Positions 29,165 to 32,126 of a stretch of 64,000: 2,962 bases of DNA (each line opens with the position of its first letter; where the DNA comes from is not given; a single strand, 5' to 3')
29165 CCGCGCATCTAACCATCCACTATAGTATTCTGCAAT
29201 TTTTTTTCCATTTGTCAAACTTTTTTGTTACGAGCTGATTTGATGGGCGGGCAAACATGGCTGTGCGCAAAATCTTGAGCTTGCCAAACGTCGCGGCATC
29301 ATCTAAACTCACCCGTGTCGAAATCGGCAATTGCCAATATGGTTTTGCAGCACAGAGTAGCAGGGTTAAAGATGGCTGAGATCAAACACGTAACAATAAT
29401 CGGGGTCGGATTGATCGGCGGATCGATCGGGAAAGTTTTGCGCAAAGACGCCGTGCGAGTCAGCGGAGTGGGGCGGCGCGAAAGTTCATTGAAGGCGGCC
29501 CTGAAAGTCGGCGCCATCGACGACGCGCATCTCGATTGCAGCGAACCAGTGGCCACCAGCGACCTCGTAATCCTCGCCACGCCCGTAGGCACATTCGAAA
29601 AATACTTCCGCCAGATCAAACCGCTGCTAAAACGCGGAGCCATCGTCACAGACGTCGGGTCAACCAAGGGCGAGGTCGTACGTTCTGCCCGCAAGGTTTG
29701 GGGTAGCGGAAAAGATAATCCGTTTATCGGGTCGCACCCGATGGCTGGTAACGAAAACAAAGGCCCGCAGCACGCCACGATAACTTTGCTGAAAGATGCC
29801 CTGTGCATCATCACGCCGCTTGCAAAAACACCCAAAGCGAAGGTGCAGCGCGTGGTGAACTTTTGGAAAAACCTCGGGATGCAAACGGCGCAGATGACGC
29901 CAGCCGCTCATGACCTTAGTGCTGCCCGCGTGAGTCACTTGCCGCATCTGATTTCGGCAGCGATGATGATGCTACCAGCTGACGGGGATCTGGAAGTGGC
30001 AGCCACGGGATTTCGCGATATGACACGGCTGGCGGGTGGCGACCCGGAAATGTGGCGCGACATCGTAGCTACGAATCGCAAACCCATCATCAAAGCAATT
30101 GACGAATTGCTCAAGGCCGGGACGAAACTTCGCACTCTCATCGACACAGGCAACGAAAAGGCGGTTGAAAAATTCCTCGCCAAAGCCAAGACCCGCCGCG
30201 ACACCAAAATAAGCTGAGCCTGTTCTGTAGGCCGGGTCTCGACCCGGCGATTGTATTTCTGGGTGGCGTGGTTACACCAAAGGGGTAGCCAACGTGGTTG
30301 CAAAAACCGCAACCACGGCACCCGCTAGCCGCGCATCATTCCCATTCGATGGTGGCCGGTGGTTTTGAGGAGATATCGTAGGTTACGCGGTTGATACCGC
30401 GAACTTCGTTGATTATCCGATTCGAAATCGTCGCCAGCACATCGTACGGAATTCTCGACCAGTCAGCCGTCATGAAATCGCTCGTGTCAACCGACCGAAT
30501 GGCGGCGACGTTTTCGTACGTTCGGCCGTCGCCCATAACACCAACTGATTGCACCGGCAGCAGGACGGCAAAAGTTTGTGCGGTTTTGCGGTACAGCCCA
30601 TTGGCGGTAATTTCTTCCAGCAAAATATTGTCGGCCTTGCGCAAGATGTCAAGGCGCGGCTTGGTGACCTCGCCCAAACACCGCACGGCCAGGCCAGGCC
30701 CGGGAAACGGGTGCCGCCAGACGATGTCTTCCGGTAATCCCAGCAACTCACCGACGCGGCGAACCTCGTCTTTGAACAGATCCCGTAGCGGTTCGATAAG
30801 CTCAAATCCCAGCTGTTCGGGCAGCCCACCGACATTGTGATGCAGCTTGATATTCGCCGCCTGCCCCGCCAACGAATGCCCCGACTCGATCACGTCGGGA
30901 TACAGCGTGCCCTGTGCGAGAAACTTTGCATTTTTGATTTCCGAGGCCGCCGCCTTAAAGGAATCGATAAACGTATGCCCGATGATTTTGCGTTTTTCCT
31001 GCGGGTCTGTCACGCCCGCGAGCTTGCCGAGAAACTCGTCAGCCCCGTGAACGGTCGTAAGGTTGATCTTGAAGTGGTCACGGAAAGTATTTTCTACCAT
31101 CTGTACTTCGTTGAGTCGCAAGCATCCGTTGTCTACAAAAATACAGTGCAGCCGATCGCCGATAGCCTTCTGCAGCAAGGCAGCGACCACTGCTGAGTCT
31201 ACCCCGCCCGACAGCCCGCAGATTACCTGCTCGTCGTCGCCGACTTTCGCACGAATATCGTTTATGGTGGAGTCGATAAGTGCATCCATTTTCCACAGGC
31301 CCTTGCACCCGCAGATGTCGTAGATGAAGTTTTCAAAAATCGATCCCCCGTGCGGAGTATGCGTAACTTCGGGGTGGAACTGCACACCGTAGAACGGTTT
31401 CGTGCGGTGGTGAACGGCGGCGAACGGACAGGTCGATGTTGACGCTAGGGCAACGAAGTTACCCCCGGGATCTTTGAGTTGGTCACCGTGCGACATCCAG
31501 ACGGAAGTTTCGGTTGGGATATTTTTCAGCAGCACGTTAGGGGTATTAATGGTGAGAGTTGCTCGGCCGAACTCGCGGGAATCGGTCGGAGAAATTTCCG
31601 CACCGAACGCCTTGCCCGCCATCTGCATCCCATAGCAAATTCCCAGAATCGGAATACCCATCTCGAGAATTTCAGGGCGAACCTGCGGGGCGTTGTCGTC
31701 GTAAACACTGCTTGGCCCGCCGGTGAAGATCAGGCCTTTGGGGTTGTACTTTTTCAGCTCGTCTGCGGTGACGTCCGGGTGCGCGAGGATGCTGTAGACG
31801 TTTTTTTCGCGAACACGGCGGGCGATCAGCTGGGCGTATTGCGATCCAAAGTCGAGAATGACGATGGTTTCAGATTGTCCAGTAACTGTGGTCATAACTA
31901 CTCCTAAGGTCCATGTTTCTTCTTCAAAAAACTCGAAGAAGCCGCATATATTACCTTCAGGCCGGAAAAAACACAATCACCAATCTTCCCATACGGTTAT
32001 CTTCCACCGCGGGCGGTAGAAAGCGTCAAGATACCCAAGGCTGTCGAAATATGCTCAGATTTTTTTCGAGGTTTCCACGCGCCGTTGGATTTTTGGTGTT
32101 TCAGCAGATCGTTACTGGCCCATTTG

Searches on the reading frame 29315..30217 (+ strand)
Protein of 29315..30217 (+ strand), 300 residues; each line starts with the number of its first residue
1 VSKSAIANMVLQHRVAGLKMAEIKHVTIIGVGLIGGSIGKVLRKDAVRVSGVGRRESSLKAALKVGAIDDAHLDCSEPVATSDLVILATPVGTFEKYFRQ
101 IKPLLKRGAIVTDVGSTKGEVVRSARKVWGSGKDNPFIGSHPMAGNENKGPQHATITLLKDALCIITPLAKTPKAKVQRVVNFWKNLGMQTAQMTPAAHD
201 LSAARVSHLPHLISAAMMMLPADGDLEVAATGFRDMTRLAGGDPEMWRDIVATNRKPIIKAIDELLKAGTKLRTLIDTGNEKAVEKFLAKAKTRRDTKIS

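Call 8: search_protein_families(library=pfam, proteins=[window:29315-30217:+], max_evalue=0.001)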
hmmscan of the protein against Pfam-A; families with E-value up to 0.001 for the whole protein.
window:29315-30217:+ (300 aa): 7 families
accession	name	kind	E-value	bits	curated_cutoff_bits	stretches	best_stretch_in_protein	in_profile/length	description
PF02153.23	PDH_N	-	3.8e-34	117.9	26.5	1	38-189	1-150/154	Prephenate dehydrogenase, nucleotide-binding domain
PF20463.3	PDH_C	-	4.4e-19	69.1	22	1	195-287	1-99/102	Prephenate dehydrogenase, dimerization domain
PF03807.23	F420_oxidored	-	5.9e-05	24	21.6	1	26-112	2-89/94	NADP oxidoreductase coenzyme F420-dependent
PF03446.21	NAD_binding_2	-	0.00018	22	21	1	26-126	2-104/161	NAD binding domain of 6-phosphogluconate dehydrogenase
PF01210.29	NAD_Gly3P_dh_N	-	0.00054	20.4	23.1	0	26-112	2-100/158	NAD-dependent glycerol-3-phosphate dehydrogenase N-terminus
PF02558.23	ApbA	-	0.00056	20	22.2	0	26-111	1-96/150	Ketopantoate reductase PanE/ApbA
PF07991.19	KARI_N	-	0.00078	19.5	20.6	0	24-111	5-91/165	Acetohydroxy acid isomeroreductase, NADPH-binding domain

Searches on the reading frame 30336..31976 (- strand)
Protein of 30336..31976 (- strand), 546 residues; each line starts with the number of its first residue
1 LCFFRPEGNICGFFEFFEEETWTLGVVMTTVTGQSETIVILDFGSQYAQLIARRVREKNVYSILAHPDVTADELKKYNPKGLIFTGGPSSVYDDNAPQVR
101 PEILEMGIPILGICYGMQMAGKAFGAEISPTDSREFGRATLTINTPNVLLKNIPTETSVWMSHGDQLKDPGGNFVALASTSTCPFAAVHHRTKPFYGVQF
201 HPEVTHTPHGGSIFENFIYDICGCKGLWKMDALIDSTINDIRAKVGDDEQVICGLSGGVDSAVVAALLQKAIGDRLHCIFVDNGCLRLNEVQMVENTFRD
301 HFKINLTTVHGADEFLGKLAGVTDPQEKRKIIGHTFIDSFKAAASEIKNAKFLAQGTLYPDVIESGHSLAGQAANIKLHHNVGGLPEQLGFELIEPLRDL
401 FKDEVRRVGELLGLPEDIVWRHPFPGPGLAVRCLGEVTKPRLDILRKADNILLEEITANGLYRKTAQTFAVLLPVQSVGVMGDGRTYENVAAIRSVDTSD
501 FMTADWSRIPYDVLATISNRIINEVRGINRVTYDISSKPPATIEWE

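Call 8: search_protein_families(library=pfam, proteins=[window:30336-31976:-], max_evalue=0.001)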
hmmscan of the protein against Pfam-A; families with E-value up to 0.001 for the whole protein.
window:30336-31976:- (546 aa): 6 families
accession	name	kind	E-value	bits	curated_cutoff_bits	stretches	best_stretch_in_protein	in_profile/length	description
PF00958.27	GMP_synt_C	-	1.1e-43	147.6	27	1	454-545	1-92/92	GMP synthase C terminal domain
PF00117.34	GATase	-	1.3e-43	149.4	22.8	1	39-220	1-189/190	Glutamine amidotransferase class-I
PF02540.23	NAD_synthase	-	2.2e-09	37.2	21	1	248-276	18-47/242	NAD synthase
PF07722.19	Peptidase_C26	-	2.1e-07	31.4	20.5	1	101-203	99-219/219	Peptidase C26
PF03054.22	tRNA_Me_trans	-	0.00018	21.7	20.6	1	250-282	2-33/202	tRNA methyl transferase HUP domain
PF00733.27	Asn_synthase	-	0.00034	20.8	21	1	244-282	13-51/354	Asparagine synthase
